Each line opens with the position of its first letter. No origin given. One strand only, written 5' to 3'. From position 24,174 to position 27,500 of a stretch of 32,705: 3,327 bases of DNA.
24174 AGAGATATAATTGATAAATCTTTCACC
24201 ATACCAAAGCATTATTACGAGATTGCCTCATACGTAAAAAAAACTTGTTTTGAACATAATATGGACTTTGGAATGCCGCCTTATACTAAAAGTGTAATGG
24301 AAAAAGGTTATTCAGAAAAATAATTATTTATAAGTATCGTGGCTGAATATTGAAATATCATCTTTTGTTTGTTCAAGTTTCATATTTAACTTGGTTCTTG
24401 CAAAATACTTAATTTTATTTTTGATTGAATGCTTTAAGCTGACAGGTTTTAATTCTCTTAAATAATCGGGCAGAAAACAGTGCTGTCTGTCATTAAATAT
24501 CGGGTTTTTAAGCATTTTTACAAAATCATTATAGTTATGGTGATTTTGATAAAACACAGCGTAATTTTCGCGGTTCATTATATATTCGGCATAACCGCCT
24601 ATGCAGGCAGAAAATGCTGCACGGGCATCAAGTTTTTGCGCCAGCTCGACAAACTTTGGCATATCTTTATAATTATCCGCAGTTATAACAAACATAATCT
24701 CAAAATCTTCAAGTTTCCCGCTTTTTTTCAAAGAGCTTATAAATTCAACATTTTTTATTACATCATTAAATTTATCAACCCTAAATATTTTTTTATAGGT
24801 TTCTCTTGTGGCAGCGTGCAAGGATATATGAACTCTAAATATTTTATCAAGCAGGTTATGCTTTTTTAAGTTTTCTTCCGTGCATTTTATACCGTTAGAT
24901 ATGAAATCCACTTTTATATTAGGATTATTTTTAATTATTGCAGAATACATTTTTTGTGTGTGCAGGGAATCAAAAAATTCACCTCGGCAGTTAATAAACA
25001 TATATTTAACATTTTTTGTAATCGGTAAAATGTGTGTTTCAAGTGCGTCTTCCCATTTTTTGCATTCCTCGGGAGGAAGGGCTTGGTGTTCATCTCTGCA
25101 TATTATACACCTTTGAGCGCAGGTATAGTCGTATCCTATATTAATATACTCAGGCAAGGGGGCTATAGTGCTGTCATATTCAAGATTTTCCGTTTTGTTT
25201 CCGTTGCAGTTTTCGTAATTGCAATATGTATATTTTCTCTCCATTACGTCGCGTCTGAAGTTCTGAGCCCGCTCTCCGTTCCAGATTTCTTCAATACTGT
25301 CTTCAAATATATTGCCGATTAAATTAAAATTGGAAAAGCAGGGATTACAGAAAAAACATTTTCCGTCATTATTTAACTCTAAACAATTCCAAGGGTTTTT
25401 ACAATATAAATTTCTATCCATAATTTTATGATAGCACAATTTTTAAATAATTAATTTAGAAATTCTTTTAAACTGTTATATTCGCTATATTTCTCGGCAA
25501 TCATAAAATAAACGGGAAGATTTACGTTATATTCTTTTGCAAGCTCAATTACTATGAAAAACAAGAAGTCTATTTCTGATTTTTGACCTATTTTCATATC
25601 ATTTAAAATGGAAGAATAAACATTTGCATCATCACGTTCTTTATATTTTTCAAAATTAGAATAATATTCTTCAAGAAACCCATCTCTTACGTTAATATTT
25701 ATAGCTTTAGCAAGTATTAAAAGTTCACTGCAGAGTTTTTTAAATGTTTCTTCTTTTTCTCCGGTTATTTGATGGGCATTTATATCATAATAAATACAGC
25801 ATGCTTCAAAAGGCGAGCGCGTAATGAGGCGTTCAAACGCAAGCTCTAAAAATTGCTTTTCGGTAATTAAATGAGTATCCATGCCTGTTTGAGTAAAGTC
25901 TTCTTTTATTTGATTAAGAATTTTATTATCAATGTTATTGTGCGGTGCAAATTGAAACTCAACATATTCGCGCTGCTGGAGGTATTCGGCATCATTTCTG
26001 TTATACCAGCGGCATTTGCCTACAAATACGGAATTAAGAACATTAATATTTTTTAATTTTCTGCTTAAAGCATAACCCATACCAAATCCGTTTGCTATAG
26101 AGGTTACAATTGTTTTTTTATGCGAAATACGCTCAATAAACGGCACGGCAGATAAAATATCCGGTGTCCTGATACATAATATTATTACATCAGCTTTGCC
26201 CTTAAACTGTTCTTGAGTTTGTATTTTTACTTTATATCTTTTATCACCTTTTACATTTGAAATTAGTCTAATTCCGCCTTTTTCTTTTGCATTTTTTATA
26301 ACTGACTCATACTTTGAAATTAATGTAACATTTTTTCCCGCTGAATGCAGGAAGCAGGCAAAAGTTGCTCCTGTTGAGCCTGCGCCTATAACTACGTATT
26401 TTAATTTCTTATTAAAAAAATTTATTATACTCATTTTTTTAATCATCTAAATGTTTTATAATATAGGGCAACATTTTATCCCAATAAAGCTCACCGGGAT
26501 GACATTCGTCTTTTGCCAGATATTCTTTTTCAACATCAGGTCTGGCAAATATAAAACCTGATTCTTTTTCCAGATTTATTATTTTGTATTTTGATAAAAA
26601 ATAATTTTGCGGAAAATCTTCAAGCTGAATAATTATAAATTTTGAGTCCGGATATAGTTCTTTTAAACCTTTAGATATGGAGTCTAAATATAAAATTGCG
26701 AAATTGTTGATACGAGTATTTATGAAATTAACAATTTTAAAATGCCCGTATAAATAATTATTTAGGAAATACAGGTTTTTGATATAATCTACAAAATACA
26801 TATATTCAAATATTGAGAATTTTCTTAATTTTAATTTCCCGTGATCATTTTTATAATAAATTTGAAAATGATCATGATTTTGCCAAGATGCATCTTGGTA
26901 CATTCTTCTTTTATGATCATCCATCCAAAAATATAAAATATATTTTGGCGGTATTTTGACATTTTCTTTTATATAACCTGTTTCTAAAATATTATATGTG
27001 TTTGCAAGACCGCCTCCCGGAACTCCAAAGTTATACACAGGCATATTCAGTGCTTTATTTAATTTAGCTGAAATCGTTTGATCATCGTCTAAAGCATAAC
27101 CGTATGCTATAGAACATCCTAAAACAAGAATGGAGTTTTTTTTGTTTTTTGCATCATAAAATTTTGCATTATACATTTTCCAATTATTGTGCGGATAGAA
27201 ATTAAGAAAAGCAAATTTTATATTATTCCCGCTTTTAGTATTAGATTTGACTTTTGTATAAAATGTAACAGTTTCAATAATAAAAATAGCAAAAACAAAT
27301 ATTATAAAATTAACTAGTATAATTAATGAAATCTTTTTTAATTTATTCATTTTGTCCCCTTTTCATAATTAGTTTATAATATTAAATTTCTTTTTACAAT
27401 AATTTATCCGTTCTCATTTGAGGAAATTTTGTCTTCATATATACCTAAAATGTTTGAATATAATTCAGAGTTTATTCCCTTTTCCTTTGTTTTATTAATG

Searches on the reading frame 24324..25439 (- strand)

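Call 4: search_protein_families(library=pfam, proteins=[window:24324-25439:-], max_evalue=0.1)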
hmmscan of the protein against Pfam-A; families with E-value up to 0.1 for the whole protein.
window:24324-25439:- (371 aa): 3 families
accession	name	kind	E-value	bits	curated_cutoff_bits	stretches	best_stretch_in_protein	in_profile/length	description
PF13186.11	SPASM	-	3.1e-10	40.6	21.5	1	13-79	1-67/67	Iron-sulfur cluster-binding domain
PF04055.27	Radical_SAM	-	7.7e-07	29.9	29.5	1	107-266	7-165/166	Radical SAM superfamily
PF06112.16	Herpes_capsid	-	0.096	13.2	25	0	283-310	38-65/172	Gammaherpesvirus capsid protein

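Call 5: search_protein_families(library=ncbifam, proteins=[window:24324-25439:-], max_evalue=0.1)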
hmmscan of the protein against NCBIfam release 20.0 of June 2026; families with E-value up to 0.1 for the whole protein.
window:24324-25439:- (371 aa): 10 families
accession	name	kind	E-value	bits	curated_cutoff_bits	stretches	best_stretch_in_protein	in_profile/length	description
TIGR04311.1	rSAM_Geo_metal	subfamily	8.3e-15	54.7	400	2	101-295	7-202/423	radical SAM/SPASM family putative metalloenzyme maturase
TIGR04317.1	W_rSAM_matur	equivalog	1.3e-12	47.5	380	2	106-276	13-180/349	tungsten cofactor oxidoreductase radical SAM maturase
TIGR04321.1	spiroSPASM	subfamily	1.1e-08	34.2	250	2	21-74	448-500/510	spiro-SPASM protein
TIGR04545.1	rSAM_ahbD_hemeb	equivalog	1.5e-07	31.2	500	1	105-299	8-196/339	heme b synthase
NF033640.1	N_Twi_rSAM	subfamily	1.5e-06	27.5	170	1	12-327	4-349/398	twitch domain-containing radical SAM protein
TIGR03962.1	mycofact_rSAM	equivalog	6.6e-06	25.5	265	1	104-273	19-179/339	mycofactocin radical SAM maturase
TIGR02668.1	moaA_archaeal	equivalog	2.3e-05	23.5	325.25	1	168-270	76-177/303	GTP 3',8-cyclase MoaA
NF001199.0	PRK00164.2-1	equivalog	0.00032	19.9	231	1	167-270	77-178/308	GTP 3',8-cyclase MoaA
TIGR04100.1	rSAM_pair_X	hypoth_equivalog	0.0057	16.3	262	1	106-259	17-179/197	TIGR04100 family radical SAM protein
TIGR04082.1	rSAM_for_selen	equivalog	0.015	14.1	350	1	13-65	432-481/516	thio(seleno)oxazole modification radical SAM maturase SbtM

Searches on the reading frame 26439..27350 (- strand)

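Call 4: search_protein_families(library=pfam, proteins=[window:26439-27350:-], max_evalue=0.1)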
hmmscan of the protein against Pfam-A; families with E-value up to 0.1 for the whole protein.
window:26439-27350:- (303 aa): 0 families

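Call 5: search_protein_families(library=ncbifam, proteins=[window:26439-27350:-], max_evalue=0.1)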
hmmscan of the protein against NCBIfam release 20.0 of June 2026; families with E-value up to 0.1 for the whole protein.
window:26439-27350:- (303 aa): 1 family
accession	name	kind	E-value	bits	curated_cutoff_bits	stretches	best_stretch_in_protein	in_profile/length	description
NF047474.1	GDSL_LA_2486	hypoth_equivalog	3.5e-05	23.2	300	1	68-142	83-160/326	LA_2486 family SGNH/GDSL-type esterase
